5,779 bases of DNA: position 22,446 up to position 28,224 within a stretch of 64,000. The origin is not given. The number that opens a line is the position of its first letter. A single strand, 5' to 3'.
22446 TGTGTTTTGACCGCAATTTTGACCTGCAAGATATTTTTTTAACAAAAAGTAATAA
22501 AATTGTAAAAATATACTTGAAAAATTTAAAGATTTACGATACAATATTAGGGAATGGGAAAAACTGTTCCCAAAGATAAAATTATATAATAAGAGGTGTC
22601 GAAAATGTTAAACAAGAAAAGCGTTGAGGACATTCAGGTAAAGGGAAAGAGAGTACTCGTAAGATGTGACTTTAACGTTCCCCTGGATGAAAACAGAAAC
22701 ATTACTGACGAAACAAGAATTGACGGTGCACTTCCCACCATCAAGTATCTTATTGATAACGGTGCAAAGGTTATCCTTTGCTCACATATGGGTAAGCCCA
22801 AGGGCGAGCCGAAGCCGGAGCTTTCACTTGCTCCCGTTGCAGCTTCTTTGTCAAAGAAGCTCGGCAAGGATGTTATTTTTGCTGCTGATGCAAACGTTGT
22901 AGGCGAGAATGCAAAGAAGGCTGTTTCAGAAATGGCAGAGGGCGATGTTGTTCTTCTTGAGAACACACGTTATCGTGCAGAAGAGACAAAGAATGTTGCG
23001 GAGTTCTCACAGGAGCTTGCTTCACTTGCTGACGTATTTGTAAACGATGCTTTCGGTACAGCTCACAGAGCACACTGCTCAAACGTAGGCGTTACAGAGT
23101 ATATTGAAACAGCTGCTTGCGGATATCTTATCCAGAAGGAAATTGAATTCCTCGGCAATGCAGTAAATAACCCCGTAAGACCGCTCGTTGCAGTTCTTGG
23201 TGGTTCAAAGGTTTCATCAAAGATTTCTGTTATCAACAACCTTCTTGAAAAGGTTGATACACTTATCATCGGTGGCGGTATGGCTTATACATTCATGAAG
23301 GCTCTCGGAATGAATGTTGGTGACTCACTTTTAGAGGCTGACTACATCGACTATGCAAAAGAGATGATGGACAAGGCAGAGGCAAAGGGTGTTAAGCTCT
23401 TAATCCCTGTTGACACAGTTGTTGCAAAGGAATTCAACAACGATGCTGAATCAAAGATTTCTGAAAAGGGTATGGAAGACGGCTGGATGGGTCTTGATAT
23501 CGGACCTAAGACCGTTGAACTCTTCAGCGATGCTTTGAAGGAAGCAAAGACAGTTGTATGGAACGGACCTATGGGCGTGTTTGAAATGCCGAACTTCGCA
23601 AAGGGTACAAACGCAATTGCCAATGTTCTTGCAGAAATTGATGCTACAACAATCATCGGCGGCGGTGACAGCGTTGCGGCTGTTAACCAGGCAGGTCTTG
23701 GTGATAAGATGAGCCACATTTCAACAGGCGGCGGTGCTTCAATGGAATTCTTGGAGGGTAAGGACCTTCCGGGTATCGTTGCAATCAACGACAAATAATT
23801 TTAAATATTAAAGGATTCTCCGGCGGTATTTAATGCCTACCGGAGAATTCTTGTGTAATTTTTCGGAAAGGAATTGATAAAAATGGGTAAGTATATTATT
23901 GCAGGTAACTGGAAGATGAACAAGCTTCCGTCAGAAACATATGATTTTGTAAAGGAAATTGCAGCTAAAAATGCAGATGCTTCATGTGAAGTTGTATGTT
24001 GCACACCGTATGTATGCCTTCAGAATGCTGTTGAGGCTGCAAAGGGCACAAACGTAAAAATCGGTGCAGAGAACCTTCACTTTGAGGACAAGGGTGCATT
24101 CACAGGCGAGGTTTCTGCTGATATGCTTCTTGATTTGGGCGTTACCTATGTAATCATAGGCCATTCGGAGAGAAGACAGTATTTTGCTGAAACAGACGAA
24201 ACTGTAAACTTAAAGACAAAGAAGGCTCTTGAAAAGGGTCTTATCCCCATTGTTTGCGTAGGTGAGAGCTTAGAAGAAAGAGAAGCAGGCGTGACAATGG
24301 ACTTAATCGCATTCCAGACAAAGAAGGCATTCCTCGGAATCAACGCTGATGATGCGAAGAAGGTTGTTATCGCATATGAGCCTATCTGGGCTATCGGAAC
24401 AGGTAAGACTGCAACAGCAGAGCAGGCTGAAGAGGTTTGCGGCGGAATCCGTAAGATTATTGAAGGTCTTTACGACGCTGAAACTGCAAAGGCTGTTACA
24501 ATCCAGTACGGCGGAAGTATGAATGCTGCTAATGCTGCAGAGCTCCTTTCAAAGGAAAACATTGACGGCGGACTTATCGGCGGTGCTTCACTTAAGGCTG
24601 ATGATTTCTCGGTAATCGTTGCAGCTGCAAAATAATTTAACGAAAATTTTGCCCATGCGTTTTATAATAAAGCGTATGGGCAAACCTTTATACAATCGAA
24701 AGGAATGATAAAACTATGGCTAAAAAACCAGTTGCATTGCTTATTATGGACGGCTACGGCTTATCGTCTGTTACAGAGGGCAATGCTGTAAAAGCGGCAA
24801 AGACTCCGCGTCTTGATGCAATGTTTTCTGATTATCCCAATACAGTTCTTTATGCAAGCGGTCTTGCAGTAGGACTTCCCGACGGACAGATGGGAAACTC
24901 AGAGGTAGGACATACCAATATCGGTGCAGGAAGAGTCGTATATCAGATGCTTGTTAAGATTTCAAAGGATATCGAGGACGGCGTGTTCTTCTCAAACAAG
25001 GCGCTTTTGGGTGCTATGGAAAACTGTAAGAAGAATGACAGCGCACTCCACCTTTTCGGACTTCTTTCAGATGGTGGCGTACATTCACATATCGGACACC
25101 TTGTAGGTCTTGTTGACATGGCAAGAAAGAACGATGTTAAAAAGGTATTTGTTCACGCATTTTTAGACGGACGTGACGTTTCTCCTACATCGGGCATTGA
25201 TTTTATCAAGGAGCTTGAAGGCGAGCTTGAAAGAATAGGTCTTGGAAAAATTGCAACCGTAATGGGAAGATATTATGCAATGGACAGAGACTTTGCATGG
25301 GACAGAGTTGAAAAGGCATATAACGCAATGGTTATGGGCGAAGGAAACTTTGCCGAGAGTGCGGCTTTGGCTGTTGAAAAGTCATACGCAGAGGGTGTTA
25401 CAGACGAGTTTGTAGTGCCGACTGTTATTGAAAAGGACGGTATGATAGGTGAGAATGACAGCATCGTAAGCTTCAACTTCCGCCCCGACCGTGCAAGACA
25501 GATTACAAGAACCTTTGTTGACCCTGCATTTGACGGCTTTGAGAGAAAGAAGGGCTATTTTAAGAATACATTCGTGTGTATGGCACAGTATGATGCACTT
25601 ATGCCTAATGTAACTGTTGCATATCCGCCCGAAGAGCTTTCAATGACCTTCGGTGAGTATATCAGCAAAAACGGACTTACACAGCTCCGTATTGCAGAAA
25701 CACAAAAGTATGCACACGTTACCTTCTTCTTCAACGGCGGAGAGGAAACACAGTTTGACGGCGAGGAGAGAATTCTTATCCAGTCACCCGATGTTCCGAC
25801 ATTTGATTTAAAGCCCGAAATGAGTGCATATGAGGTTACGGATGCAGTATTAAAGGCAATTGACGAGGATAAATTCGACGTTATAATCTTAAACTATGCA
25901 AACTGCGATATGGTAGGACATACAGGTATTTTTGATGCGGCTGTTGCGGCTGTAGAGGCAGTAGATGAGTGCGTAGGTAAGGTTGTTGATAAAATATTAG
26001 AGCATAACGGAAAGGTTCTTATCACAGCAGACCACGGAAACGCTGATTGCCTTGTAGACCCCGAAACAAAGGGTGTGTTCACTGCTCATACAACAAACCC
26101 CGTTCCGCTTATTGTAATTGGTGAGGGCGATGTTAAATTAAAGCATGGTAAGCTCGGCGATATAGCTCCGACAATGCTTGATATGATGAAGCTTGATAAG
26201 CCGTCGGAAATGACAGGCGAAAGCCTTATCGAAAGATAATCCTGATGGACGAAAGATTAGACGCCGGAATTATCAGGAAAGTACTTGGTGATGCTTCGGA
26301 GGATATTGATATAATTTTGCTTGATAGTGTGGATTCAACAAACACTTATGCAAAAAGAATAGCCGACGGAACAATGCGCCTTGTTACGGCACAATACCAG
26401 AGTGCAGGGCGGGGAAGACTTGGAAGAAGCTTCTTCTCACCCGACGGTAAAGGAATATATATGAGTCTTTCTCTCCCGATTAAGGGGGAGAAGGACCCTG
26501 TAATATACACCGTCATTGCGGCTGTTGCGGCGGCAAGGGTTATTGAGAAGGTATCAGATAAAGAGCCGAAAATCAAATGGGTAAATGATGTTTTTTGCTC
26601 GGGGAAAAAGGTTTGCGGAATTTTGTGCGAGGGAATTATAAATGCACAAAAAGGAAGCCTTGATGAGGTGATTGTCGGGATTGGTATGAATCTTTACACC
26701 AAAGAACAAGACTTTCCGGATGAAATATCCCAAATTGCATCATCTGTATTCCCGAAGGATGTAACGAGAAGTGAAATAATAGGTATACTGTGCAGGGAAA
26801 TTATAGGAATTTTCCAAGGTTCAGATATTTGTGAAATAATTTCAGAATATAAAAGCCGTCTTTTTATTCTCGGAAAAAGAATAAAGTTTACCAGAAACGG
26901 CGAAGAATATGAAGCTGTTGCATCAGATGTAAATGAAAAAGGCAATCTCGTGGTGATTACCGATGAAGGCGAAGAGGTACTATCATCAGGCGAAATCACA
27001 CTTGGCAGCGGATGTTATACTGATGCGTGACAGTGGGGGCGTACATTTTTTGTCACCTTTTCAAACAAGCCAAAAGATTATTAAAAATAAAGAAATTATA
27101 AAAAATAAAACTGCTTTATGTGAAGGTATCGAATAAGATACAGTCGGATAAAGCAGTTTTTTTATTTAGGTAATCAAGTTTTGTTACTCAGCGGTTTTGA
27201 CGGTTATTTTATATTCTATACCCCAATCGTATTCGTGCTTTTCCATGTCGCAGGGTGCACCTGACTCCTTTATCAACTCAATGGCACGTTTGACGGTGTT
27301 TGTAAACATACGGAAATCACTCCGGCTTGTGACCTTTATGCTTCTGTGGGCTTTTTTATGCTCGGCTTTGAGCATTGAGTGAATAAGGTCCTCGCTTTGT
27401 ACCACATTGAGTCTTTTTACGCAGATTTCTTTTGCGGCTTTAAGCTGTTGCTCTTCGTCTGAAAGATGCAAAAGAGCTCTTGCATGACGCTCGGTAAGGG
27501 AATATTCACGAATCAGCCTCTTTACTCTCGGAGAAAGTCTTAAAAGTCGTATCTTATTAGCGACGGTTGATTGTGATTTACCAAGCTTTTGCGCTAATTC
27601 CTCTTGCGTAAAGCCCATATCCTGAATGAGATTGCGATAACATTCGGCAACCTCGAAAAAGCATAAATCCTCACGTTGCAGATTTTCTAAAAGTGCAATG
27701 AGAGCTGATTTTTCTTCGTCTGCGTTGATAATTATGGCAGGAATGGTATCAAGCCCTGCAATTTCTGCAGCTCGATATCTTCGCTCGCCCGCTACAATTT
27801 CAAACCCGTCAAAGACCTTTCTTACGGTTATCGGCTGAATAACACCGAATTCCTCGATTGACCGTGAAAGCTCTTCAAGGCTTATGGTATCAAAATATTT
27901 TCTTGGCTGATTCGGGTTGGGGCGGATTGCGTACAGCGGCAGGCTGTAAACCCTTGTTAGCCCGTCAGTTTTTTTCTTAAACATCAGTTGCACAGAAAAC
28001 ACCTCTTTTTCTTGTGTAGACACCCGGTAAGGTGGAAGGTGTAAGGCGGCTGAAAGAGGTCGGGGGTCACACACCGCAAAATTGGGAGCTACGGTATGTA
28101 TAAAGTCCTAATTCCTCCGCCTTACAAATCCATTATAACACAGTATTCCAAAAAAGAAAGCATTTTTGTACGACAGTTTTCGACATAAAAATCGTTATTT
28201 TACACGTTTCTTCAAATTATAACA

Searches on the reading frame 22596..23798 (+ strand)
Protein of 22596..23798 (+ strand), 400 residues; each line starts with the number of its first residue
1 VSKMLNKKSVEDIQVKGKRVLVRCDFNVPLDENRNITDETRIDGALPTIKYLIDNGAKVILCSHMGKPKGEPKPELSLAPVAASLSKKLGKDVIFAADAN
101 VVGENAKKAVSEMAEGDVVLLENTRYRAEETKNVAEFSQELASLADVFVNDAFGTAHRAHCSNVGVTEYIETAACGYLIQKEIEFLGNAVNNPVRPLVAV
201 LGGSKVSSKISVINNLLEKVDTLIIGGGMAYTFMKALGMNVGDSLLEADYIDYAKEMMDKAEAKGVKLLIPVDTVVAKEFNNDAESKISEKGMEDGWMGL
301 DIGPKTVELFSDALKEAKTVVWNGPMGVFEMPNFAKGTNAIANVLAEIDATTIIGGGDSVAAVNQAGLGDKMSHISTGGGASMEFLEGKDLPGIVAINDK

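Call 21: search_protein_families(library=pfam, proteins=[window:22596-23798:+], max_evalue=0.00001)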
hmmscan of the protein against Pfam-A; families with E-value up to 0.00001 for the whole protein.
window:22596-23798:+ (400 aa): 1 family
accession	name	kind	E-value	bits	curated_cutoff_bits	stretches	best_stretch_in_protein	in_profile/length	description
PF00162.24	PGK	-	3.9e-165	549.9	27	1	10-389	1-379/379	Phosphoglycerate kinase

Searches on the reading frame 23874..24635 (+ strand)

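Call 21: search_protein_families(library=pfam, proteins=[window:23874-24635:+], max_evalue=0.00001)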
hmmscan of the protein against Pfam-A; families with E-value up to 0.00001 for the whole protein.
window:23874-24635:+ (253 aa): 1 family
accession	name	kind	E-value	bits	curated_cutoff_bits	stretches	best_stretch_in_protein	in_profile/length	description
PF00121.24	TIM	-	3.4e-95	318.6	20.1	1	8-251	2-244/245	Triosephosphate isomerase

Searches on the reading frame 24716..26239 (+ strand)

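Call 21: search_protein_families(library=pfam, proteins=[window:24716-26239:+], max_evalue=0.00001)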
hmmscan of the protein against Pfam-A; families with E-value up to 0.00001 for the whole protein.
window:24716-26239:+ (507 aa): 2 families
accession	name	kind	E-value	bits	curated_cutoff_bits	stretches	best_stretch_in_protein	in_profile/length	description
PF06415.18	iPGM_N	-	2.7e-86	289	27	1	82-294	1-217/217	BPG-independent PGAM N-terminus (iPGM_N)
PF01676.23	Metalloenzyme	-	2.9e-83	279.7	24.3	1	4-495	1-252/252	Metalloenzyme superfamily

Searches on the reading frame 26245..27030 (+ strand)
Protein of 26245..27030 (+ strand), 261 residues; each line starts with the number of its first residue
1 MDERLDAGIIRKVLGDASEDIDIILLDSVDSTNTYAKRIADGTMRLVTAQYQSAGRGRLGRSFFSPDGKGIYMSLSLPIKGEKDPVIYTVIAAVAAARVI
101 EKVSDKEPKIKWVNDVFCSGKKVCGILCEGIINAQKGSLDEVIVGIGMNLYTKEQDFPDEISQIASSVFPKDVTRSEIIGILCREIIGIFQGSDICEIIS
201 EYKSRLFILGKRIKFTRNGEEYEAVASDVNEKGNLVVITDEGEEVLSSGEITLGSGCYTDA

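Call 21: search_protein_families(library=pfam, proteins=[window:26245-27030:+], max_evalue=0.00001)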
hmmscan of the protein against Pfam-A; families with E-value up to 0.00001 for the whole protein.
window:26245-27030:+ (261 aa): 2 families
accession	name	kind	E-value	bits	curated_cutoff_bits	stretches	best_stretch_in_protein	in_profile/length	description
PF03099.24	BPL_LplA_LipB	-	3.9e-17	62.9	21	1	27-149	3-133/133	Biotin/lipoate A/B protein ligase family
PF02237.23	BPL_C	-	5.6e-09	36.2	21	1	209-253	2-47/48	Biotin protein ligase C terminal domain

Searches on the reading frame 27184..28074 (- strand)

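Call 23: search_protein_families(library=pfam, proteins=[window:27184-28074:-], max_evalue=0.00001)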
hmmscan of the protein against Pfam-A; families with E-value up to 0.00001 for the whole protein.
window:27184-28074:- (296 aa): 2 families
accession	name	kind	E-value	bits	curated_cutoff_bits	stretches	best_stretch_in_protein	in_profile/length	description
PF17762.8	HTH_ParB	-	2.5e-34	117.9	22.6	1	135-234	1-100/102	ParB HTH domain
PF02195.25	ParB_N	-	2.5e-30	104.8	26.3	1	42-133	3-95/95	ParB N-terminal domain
